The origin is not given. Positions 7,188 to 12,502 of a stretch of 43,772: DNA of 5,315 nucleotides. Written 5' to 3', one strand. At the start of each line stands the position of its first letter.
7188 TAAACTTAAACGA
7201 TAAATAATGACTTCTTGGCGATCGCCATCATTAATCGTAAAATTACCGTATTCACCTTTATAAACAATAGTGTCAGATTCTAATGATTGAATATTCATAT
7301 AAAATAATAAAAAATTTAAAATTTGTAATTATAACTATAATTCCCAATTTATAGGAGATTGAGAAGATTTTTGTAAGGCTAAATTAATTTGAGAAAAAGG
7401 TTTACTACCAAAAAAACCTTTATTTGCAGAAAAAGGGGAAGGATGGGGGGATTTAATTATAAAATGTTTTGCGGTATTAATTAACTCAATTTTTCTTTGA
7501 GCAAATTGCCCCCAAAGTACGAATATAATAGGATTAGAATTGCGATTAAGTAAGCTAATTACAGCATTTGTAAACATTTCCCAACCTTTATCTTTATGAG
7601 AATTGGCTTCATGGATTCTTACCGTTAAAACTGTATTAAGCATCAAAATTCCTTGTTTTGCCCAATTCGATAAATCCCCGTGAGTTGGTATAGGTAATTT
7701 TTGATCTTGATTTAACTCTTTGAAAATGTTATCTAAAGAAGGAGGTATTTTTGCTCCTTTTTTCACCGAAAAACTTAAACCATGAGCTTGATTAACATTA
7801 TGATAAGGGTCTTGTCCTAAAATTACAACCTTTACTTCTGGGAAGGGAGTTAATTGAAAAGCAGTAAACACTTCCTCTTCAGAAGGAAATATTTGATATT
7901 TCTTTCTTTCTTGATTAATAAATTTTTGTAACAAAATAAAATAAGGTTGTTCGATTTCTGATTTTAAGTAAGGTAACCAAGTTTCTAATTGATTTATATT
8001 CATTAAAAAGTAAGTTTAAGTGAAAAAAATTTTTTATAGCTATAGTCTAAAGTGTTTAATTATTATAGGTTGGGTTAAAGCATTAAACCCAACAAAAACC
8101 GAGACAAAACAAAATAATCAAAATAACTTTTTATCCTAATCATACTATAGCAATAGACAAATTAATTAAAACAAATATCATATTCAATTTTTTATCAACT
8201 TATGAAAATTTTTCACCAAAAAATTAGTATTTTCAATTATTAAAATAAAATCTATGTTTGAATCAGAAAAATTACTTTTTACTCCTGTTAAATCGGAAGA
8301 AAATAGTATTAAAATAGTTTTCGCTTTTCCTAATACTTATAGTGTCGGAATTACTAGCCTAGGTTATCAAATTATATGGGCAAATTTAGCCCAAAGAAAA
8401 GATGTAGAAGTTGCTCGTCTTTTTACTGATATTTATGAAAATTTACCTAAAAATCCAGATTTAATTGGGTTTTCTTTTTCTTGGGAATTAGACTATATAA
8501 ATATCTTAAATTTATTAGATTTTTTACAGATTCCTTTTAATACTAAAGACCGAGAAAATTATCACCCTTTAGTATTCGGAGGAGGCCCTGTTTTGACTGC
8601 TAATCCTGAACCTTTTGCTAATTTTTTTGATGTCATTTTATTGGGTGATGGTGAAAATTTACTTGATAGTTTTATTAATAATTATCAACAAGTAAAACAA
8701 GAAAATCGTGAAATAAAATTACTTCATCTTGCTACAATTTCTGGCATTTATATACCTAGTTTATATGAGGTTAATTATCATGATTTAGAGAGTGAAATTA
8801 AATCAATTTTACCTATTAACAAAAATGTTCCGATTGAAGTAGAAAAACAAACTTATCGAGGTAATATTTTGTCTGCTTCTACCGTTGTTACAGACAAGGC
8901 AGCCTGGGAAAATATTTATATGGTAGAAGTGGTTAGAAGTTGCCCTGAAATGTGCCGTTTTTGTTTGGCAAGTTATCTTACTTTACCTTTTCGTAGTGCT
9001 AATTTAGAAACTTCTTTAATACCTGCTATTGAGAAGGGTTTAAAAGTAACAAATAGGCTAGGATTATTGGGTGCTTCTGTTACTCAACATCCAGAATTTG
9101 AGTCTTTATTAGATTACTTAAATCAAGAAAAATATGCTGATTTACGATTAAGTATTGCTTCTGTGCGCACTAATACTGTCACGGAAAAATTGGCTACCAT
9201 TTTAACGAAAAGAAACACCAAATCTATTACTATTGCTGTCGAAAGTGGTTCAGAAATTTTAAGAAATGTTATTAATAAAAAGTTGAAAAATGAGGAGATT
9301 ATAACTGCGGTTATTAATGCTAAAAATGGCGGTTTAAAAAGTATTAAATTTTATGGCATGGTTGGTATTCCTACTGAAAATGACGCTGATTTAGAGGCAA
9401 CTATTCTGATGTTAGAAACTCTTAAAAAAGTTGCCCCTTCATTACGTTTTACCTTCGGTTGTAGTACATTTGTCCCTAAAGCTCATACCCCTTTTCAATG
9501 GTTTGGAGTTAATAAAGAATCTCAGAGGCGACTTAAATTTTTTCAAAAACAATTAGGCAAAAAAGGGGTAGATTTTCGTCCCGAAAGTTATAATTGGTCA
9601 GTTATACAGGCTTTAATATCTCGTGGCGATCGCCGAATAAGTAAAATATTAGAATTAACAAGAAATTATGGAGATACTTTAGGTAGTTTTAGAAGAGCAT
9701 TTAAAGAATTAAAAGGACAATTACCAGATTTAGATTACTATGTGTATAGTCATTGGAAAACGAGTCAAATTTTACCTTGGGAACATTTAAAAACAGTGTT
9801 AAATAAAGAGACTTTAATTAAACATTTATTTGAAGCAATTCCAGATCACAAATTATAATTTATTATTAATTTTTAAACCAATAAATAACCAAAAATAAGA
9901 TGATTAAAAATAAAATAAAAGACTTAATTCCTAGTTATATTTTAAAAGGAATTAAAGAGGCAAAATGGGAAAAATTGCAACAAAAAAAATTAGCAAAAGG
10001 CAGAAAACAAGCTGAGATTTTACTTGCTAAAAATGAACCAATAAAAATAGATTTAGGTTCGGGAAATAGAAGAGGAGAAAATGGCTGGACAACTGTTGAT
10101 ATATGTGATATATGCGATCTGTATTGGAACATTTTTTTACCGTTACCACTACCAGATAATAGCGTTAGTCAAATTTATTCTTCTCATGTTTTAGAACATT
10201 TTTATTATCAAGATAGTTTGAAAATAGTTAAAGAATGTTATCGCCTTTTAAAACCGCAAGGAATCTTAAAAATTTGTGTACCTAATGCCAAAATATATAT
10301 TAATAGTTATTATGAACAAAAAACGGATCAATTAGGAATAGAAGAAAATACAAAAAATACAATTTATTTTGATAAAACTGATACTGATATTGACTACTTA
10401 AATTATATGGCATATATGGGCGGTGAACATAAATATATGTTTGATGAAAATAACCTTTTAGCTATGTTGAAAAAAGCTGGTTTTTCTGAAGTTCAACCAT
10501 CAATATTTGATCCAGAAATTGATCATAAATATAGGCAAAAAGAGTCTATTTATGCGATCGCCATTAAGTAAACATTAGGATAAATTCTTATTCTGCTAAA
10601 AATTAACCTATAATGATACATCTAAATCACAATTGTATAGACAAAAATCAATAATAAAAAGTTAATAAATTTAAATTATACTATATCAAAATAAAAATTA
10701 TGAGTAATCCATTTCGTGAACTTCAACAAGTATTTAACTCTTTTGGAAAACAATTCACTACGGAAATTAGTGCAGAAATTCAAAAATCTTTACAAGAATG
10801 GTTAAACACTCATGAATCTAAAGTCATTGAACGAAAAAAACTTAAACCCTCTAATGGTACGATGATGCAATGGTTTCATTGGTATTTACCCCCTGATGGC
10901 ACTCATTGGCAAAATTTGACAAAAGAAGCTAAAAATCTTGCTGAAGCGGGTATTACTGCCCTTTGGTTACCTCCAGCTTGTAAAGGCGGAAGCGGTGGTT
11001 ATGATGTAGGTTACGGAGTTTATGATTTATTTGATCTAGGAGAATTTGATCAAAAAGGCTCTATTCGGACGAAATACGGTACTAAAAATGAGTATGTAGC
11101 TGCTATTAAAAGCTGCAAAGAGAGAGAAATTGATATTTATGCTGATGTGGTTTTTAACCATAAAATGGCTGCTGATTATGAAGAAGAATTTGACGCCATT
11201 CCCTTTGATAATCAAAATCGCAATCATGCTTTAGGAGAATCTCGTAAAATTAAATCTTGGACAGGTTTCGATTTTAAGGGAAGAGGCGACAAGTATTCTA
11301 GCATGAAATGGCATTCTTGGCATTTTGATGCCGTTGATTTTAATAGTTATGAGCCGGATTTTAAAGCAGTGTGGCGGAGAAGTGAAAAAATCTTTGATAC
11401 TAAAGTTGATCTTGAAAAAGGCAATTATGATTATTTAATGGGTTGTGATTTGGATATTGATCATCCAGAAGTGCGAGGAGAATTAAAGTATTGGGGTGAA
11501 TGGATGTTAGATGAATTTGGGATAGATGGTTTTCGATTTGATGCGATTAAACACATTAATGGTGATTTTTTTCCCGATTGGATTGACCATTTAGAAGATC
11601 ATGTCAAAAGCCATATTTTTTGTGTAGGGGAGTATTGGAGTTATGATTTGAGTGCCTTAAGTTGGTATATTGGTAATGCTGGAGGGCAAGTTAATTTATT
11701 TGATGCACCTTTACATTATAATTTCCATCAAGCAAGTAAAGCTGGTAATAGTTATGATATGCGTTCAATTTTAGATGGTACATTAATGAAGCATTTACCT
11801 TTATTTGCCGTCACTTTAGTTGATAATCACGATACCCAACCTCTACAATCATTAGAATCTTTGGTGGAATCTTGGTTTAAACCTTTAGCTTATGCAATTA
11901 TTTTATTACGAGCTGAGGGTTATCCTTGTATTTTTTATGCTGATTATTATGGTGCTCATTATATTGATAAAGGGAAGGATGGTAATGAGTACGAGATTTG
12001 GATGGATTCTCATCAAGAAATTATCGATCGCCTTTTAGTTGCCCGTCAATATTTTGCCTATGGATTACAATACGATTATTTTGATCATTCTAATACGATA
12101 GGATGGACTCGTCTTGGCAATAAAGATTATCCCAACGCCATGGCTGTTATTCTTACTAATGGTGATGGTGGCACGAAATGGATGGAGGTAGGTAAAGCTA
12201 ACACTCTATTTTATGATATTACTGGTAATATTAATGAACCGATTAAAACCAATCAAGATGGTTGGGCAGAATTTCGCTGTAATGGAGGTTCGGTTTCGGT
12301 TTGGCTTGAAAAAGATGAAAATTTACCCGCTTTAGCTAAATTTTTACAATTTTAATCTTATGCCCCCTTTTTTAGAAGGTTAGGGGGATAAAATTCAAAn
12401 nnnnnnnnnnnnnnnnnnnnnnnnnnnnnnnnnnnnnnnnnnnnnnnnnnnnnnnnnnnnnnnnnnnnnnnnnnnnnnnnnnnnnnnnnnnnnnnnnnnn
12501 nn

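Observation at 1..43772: The entire window is a single spacer-less perfect palindrome (2 x 21,886 bp), most likely a fold-back assembly or read artefact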

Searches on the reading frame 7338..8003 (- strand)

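Call 19: search_protein_families(library=pfam, proteins=[window:7338-8003:-])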
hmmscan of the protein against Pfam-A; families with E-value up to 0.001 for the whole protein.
window:7338-8003:- (222 aa): 1 family
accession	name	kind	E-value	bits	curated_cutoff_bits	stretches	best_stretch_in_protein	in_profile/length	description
PF03167.25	UDG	-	8e-20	71.8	24.3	1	54-210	6-140/141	Uracil DNA glycosylase superfamily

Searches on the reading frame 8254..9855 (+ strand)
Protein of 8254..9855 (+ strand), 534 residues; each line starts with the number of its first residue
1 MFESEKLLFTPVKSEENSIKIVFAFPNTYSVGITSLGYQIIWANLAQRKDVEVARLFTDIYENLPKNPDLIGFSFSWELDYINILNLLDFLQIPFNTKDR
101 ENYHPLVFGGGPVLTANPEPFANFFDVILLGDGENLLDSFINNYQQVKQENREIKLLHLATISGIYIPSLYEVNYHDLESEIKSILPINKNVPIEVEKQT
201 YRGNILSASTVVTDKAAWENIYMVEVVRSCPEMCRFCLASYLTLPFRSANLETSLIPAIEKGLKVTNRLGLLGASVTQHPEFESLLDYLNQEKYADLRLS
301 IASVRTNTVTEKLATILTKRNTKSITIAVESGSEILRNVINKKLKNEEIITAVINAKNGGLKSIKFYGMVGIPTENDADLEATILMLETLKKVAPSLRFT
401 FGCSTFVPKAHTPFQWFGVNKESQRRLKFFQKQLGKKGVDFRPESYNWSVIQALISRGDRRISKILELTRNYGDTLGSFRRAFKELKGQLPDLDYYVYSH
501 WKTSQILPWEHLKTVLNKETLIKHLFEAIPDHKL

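Call 19: search_protein_families(library=pfam, proteins=[window:8254-9855:+])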
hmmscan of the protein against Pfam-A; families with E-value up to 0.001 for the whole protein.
window:8254-9855:+ (534 aa): 3 families
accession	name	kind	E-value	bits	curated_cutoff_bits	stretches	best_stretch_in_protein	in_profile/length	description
PF19864.5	Radical_SAM_N2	-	6.4e-31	107.3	29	1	61-168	43-151/151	Radical SAM proteins, N-terminal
PF04055.27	Radical_SAM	-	1.3e-16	61.6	29.5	1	225-386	2-165/166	Radical SAM superfamily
PF02310.24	B12-binding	-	0.00028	21.1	32.1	0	66-138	50-118/121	B12 binding domain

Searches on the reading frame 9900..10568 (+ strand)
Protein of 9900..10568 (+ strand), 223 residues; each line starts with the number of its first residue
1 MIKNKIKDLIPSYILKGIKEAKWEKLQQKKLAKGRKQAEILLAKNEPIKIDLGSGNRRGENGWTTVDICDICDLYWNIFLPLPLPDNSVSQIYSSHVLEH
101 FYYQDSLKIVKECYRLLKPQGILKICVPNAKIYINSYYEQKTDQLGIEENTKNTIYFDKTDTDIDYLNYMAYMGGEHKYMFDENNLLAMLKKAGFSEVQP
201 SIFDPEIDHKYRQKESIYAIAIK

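Call 19: search_protein_families(library=pfam, proteins=[window:9900-10568:+])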
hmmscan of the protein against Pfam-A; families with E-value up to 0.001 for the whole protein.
window:9900-10568:+ (223 aa): 3 families
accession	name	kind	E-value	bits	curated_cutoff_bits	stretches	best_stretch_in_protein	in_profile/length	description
PF08241.18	Methyltransf_11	-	8.3e-09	36.4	21.2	1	82-123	54-93/95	Methyltransferase domain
PF13489.12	Methyltransf_23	-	2.2e-07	31.2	27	1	88-196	81-160/164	Methyltransferase domain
PF13649.12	Methyltransf_25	-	0.00013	23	27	1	81-121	57-97/97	Methyltransferase domain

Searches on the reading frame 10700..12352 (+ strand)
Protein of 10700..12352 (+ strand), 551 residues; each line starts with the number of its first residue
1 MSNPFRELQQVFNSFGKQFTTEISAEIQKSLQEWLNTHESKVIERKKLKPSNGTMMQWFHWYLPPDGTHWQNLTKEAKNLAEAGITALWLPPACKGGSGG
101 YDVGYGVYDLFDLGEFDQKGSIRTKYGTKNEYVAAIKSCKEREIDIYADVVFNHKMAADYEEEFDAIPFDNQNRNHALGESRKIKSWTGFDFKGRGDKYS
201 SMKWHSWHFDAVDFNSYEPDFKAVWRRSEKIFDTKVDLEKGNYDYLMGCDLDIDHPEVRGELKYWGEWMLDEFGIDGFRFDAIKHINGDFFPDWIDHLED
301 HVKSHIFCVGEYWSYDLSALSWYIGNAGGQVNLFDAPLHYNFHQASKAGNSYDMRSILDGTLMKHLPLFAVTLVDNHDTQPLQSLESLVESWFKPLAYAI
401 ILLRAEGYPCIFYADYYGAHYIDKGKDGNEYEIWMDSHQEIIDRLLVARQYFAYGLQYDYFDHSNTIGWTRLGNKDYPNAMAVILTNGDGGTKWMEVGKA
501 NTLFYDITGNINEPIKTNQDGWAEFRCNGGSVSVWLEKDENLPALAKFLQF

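Call 20: search_protein_families(library=pfam, proteins=[window:10700-12352:+])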
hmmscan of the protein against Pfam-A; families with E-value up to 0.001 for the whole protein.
window:10700-12352:+ (551 aa): 3 families
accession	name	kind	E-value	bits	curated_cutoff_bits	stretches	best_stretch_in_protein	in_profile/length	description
PF00128.31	Alpha-amylase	-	6.1e-19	69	22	1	70-432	18-373/446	Alpha amylase, catalytic domain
PF09154.16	Alpha-amy_C_pro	-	7.1e-07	29.6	21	1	493-535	14-56/57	Alpha-amylase C-terminal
PF02324.22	Glyco_hydro_70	-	0.00083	18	24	0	104-155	646-692/831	Glycosyl hydrolase family 70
